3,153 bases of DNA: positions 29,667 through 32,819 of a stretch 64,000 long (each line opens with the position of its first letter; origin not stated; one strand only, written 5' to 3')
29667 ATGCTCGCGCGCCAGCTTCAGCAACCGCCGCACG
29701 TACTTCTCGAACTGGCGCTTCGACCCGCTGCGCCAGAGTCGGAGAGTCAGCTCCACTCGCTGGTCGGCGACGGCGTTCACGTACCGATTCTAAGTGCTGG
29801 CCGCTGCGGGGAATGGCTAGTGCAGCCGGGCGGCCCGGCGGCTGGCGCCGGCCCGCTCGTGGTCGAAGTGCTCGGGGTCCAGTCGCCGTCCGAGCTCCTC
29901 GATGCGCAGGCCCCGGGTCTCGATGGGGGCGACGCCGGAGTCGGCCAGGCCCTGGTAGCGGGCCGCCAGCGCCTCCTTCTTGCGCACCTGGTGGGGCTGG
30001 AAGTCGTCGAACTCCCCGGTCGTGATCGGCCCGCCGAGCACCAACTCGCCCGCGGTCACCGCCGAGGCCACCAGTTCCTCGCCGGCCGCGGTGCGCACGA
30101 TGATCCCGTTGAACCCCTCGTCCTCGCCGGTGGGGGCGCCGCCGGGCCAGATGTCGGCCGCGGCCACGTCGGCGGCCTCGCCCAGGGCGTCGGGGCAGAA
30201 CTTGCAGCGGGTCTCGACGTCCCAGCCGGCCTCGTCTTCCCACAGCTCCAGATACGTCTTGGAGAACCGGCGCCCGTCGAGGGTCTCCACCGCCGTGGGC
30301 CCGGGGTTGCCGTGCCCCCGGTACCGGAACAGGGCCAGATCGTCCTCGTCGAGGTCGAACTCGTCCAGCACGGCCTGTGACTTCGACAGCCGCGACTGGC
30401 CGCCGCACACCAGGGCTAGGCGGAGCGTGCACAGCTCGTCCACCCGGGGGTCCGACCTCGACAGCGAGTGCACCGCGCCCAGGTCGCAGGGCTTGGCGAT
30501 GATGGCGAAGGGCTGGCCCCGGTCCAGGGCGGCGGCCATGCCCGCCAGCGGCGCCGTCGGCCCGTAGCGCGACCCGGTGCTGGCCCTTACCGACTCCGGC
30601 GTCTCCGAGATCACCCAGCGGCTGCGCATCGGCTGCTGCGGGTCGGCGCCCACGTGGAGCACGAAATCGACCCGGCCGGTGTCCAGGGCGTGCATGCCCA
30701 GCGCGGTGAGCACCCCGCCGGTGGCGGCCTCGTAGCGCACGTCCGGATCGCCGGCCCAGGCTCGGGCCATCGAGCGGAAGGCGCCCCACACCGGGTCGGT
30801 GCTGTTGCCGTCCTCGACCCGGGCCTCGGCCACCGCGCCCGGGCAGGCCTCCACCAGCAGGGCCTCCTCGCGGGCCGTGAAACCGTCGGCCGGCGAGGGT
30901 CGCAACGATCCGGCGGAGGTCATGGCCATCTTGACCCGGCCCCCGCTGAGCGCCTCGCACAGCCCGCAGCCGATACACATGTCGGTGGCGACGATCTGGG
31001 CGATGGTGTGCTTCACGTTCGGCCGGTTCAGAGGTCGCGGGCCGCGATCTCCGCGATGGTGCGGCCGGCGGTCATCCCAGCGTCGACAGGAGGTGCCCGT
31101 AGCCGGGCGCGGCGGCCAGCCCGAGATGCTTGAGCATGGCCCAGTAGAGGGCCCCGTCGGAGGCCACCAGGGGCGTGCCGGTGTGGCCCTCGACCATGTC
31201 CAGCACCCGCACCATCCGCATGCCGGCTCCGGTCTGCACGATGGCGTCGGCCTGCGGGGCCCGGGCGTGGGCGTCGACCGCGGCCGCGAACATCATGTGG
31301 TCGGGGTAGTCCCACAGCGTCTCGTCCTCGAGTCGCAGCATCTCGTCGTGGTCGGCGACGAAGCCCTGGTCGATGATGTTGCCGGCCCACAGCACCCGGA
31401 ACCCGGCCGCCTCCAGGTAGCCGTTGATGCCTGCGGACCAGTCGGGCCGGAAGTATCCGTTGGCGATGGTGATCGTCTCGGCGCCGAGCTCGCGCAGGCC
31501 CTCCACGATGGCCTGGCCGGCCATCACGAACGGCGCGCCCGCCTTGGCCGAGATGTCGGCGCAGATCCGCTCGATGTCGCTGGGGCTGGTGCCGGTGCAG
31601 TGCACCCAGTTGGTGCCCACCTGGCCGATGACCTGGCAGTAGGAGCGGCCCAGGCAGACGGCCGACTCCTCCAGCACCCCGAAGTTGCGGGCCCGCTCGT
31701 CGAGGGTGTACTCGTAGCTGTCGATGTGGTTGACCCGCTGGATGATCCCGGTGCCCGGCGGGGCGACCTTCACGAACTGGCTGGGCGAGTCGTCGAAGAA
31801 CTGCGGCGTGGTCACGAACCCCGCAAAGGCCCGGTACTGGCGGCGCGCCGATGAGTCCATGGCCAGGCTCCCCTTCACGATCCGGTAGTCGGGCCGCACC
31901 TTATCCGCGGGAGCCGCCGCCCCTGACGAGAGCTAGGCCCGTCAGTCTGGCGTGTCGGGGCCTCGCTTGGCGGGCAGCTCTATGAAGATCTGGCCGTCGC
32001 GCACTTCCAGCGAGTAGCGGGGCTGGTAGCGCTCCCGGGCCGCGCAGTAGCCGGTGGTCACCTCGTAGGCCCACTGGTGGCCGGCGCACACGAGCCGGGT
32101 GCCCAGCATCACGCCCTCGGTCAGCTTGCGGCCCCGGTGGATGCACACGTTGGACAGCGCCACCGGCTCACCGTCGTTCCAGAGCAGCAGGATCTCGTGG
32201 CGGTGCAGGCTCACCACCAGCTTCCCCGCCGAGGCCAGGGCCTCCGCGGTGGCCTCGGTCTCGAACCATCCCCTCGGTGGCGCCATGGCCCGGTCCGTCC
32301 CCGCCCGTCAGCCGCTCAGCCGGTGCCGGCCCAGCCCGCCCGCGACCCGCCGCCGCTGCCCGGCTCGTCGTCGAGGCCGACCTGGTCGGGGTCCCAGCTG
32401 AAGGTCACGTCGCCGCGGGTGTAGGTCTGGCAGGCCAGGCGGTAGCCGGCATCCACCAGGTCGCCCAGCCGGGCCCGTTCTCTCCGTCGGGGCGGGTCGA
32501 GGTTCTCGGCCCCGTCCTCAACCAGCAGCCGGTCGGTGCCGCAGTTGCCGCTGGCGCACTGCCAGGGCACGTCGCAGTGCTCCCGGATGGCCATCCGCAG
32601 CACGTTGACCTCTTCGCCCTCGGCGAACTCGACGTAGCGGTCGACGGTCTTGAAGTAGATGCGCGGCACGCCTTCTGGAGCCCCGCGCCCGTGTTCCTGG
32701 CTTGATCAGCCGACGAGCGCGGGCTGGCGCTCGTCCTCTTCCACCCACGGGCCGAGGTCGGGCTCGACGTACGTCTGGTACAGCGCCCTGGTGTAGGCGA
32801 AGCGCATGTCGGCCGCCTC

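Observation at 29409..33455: Candidate F420-driven multicomponent oxygenase: FrhB-like protein + Fer2 ferredoxin + Rieske ferredoxin + heme-oxygenase-fold (PqqC/TenA-like) protein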

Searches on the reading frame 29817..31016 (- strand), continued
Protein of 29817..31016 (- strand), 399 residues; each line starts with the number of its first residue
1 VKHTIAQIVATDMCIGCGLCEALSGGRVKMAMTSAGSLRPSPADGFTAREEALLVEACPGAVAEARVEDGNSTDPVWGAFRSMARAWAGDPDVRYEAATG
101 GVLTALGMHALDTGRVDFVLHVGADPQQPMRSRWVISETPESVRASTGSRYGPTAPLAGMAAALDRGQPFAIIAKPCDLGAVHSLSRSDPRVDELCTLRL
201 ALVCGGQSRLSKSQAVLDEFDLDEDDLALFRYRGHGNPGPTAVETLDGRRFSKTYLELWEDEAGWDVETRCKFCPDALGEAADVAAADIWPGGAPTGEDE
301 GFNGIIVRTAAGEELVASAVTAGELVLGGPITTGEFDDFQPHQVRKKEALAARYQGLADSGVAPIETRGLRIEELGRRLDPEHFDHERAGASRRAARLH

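Call 79: search_protein_families(library=pfam, proteins=[L131:4080-5372:-, L149:1855-2643:-, L137:3279-4010:+, L107:4508-5338:-, L140:1-816:+, L120:377-1222:+, L146:1960-3063:-, L121:7742-8764:-, L118:13762-15327:-, L118:7741-9012:+], max_evalue=0.001)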
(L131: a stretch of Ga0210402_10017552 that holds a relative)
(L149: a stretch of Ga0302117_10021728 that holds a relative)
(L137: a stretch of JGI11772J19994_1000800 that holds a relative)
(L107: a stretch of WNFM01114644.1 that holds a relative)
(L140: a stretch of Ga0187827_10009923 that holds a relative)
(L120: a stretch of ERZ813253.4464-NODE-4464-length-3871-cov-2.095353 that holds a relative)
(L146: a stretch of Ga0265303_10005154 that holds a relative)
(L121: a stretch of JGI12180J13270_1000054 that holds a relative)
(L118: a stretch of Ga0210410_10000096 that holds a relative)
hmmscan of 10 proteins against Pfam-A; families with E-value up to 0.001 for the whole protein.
L131:4080-5372:- (430 aa): 5 families
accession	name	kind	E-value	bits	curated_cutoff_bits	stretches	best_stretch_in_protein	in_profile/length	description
PF01071.24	GARS_A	-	2.4e-73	246.6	27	1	103-295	1-194/194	Phosphoribosylglycinamide synthetase, ATP-grasp (A) domain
PF02844.21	GARS_N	-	2.4e-38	131.3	29.5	1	1-102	1-100/100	Phosphoribosylglycinamide synthetase, N domain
PF02843.22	GARS_C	-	4.5e-30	104.3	34.8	1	330-420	1-92/92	Phosphoribosylglycinamide synthetase, C domain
PF02655.19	ATP-grasp_3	-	9e-05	23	23.2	1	105-290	4-157/160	ATP-grasp domain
PF02222.28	ATP-grasp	-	0.00027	21.1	27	1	111-201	2-89/179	ATP-grasp domain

L149:1855-2643:- (262 aa): 4 families
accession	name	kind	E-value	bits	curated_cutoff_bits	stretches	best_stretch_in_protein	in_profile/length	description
PF13561.12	adh_short_C2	-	6.8e-61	206.3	27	1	26-260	6-236/236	Enoyl-(Acyl carrier protein) reductase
PF00106.31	adh_short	-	1.5e-48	165.3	26.6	1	17-207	1-189/195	short chain dehydrogenase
PF08659.16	KR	-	8.9e-20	71.8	22.6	1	18-181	2-163/180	KR domain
PF23441.1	SDR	-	0.00022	21.2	27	1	14-222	5-216/258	SDR-like rossmann domain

L137:3279-4010:+ (243 aa): 1 family
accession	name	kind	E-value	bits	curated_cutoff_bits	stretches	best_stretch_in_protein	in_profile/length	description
PF00596.27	Aldolase_II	-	7.7e-42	143.7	22.2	1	15-192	2-182/183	Class II Aldolase and Adducin N-terminal domain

L107:4508-5338:- (276 aa): 1 family
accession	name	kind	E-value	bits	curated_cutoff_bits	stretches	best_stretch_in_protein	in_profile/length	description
PF13714.12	PEP_mutase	-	7.5e-73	245.5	31.5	1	15-252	1-239/240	Phosphoenolpyruvate phosphomutase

L140:1-816:+ (271 aa): 2 families
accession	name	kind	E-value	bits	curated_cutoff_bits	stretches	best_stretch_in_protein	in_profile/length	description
PF02737.24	3HCDH_N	-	2.4e-29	102.9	22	1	19-137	61-178/180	3-hydroxyacyl-CoA dehydrogenase, NAD binding domain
PF00725.27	3HCDH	-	1.3e-12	48.5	22.1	1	142-227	1-90/97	3-hydroxyacyl-CoA dehydrogenase, C-terminal domain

L120:377-1222:+ (281 aa): 2 families
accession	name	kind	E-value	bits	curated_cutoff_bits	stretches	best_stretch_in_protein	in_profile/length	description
PF23169.1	HalD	-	1.4e-11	44.6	26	1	25-245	4-209/228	Halogenase D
PF22814.2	WelO5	-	0.00045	20.3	27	0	164-238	174-258/277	Carrier-protein-independent halogenase WelO5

L146:1960-3063:- (367 aa): 3 families
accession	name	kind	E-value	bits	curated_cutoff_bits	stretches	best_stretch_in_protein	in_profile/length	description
PF00107.32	ADH_zinc_N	-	7.4e-24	84.6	31.8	1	205-330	1-128/129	Zinc-binding dehydrogenase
PF08240.17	ADH_N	-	5.6e-15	55.9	23.5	1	35-162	3-101/104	Alcohol dehydrogenase GroES-like domain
PF13602.12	ADH_zinc_N_2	-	3.1e-13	51.3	27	1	236-365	1-134/134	Zinc-binding dehydrogenase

L121:7742-8764:- (340 aa): 3 families
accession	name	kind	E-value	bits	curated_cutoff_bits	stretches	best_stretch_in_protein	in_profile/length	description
PF00005.33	ABC_tran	-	6e-33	114.8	25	1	45-193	1-136/137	ABC transporter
PF13304.12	AAA_21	-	1.9e-09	38.4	27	1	158-225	230-299/304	AAA domain, putative AbiEii toxin, Type IV TA system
PF13555.12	AAA_29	-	0.00062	19.9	27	0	50-83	17-50/61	P-loop containing region of AAA domain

L118:13762-15327:- (521 aa): 2 families
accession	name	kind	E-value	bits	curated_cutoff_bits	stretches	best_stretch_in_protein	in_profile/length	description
PF01808.24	AICARFT_IMPCHas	-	8.3e-121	403.7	25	1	135-450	1-309/311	AICARFT/IMPCHase bienzyme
PF02142.27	MGS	-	1.2e-22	80.3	24.1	1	17-129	1-93/94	MGS-like domain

L118:7741-9012:+ (423 aa): 3 families
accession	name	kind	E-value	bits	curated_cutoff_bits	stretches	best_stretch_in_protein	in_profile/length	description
PF07690.21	MFS_1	-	1.2e-36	126.8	33.4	1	24-360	6-345/347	Major Facilitator Superfamily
PF00083.30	Sugar_tr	-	4.6e-10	39.4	22.3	1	50-149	46-148/452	Sugar (and other) transporter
PF06609.19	TRI12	-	6.5e-08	31.9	23.2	1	17-180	48-208/599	Fungal trichothecene efflux pump (TRI12)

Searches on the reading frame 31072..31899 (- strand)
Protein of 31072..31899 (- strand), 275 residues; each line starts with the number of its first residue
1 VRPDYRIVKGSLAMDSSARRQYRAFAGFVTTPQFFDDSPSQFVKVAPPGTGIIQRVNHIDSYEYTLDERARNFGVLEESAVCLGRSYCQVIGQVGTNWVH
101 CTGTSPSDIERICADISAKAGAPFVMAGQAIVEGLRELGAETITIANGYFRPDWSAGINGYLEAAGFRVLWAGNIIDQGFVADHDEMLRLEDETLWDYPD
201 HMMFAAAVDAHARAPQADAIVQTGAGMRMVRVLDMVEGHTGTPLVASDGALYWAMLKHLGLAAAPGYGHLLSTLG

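Call 4: search_protein_families(library=pfam, proteins=[window:31072-31899:-], max_evalue=0.01)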
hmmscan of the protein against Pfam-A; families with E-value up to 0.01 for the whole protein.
window:31072-31899:- (275 aa): 1 family
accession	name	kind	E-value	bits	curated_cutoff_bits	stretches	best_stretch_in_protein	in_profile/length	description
PF17645.6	Amdase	-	5.8e-15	56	25.9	1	77-271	48-228/228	Arylmalonate decarboxylase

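Call 5: search_protein_families(library=ncbifam, proteins=[window:31072-31899:-], max_evalue=0.01)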
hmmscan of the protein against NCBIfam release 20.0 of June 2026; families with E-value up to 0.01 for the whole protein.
window:31072-31899:- (275 aa): 2 families
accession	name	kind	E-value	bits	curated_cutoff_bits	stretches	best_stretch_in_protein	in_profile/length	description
NF052327.1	arylmal_decarb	equivalog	1.3e-11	44.6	225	1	77-271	50-230/231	arylmalonate decarboxylase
TIGR02990.1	ectoine_eutA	equivalog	1.7e-11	44.1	318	1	117-271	97-237/239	ectoine utilization protein EutA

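Call 52: search_solved_structures(query=window:31072-31860:-, max_evalue=0.01, show_alignments=2)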
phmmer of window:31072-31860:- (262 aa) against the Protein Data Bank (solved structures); distinct sequences matched with E-value up to 0.01: 10.
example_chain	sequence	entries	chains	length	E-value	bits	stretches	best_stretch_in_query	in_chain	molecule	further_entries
4ix1_A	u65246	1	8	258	1.7e-35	125.8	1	7-260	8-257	hypothetical protein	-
4fq5_B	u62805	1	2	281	9.8e-08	34.9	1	105-259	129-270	Maleate cis-trans isomerase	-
4fq7_A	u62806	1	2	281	2e-07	33.8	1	105-259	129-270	Maleate cis-trans isomerase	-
3ixl_A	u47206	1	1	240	2.9e-06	30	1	106-258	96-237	Arylmalonate decarboxylase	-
2vlb_A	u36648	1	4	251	3.3e-06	29.8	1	103-259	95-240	ARYLMALONATE DECARBOXYLASE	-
3dtv_A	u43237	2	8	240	4e-06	29.6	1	102-258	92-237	Arylmalonate decarboxylase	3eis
3dg9_A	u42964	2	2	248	4.1e-06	29.5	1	103-258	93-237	Arylmalonate decarboxylase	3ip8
3ixm_A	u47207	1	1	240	6.6e-06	28.9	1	106-258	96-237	Arylmalonate decarboxylase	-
2xed_A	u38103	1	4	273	4.8e-05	26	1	101-258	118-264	PUTATIVE MALEATE ISOMERASE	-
2xec_A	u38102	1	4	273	9.7e-05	25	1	101-258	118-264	PUTATIVE MALEATE ISOMERASE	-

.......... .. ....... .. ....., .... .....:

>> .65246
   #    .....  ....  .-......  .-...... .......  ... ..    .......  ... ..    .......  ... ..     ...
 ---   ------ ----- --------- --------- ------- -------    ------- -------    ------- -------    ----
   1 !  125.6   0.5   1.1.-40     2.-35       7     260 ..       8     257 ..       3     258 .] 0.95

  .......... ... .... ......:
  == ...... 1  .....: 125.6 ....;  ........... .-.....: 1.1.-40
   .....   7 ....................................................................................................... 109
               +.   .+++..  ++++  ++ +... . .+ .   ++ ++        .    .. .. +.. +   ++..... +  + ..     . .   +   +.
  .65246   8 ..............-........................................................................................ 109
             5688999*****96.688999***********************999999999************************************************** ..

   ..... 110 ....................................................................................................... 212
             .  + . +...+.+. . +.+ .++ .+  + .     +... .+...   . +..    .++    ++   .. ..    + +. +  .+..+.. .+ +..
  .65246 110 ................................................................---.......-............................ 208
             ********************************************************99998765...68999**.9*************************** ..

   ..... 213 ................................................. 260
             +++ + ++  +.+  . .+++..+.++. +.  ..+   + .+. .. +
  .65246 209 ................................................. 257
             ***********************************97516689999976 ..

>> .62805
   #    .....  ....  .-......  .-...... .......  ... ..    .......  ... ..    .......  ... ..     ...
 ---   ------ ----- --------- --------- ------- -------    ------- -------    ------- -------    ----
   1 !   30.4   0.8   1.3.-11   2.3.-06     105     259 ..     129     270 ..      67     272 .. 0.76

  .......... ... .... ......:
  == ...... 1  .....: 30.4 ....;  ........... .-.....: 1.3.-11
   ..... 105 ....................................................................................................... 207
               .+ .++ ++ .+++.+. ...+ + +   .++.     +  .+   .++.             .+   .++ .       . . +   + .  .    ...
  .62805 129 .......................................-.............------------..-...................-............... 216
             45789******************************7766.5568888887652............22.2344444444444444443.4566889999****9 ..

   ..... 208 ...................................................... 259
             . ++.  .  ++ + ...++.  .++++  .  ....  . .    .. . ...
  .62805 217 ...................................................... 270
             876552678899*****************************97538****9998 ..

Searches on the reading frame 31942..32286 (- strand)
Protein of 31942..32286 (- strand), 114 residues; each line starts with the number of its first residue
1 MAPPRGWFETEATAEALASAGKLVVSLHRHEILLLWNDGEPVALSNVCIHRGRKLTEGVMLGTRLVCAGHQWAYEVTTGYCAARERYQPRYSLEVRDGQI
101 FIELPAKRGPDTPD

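Call 4: search_protein_families(library=pfam, proteins=[window:31942-32286:-], max_evalue=0.01)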
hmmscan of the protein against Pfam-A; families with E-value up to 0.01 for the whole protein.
window:31942-32286:- (114 aa): 1 family
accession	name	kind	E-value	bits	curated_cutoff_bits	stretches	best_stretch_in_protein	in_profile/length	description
PF00355.32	Rieske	-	1.3e-12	47.8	20.3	1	17-85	11-79/88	Rieske [2Fe-2S] domain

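Call 5: search_protein_families(library=ncbifam, proteins=[window:31942-32286:-], max_evalue=0.01)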
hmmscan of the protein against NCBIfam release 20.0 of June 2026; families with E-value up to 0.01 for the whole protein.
window:31942-32286:- (114 aa): 7 families
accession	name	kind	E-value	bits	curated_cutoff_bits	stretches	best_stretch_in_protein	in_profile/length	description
NF007422.0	PRK09965.1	equivalog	9.8e-07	28.8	113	1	30-108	24-104/106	bifunctional 3-phenylpropionate/cinnamic acid dioxygenase ferredoxin subunit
NF058607.1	GlBtMonoOxGbcA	equivalog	2.4e-06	26.2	670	1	7-77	56-128/420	glycine betaine monooxygenase oxygenase subunit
NF052579.1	BetMthstMoxSdmAMthl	equivalog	6.2e-06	25.4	600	1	19-81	29-91/351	4beta-methylsterol monooxygenase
NF041683.1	ant_diox_AndAb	equivalog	0.0002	21.5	150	1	12-102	6-98/100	anthranilate 1,2-dioxygenase ferredoxin subunit AndAb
TIGR02378.1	nirD_assim_sml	equivalog_domain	0.00021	21.4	74.65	1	25-103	19-104/105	nitrite reductase small subunit NirD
NF042948.2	3PPDioc_HcaC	equivalog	0.00079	19.7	150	1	14-106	9-104/105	3-phenylpropionate/cinnamic acid dioxygenase ferredoxin subunit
TIGR02377.1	MocE_fam_FeS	subfamily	0.0029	17.6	136.15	1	38-103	33-100/101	MocE family 2Fe-2S type ferredoxin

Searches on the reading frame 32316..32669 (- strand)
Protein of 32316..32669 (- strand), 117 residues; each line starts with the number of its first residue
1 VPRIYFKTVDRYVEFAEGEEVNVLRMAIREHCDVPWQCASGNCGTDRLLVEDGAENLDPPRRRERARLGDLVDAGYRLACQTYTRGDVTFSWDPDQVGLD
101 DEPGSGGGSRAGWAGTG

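Call 4: search_protein_families(library=pfam, proteins=[window:32316-32669:-], max_evalue=0.01)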
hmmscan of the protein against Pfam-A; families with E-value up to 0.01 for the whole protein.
window:32316-32669:- (117 aa): 1 family
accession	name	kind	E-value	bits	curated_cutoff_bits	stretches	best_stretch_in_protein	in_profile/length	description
PF00111.32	Fer2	-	9.2e-07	29.2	21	1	13-83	8-75/77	2Fe-2S iron-sulfur cluster binding domain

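Call 5: search_protein_families(library=ncbifam, proteins=[window:32316-32669:-], max_evalue=0.01)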
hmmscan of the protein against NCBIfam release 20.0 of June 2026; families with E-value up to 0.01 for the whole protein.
window:32316-32669:- (117 aa): 8 families
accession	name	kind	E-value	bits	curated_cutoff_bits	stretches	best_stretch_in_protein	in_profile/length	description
TIGR02160.1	PA_CoA_Oxy5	hypoth_equivalog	6.1e-10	38.4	420.8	1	17-87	279-345/352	1,2-phenylacetyl-CoA epoxidase subunit PaaE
NF040810.1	BenC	equivalog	4.2e-07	29.4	430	1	9-90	11-89/333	benzoate 1,2-dioxygenase electron transfer component BenC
TIGR02008.1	fdx_plant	subfamily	0.0001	22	81.15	1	14-90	16-88/97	ferredoxin [2Fe-2S]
NF045803.1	MethMoxFADbindMmoC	equivalog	0.00014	20.8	500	1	11-90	12-89/343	aromatic/alkene monooxygenase hydroxylase FAD-binding subunit MmoC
NF008822.0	PRK11872.1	equivalog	0.00059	18.9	402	1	23-95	25-95/341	anthranilate 1,2-dioxygenase electron transfer component AntC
NF004317.0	PRK05713.1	equivalog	0.00098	18.4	338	1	19-99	15-92/312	iron-sulfur-binding ferredoxin reductase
NF058606.1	GlBtMonoRdsGbcB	equivalog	0.0023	16.9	500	1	3-90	279-360/362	glycine betaine monooxygenase reductase subunit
NF007985.1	PRK10713.1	equivalog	0.0087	15.6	75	0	10-53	7-49/81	class I ribonucleotide reductase maintenance protein YfaE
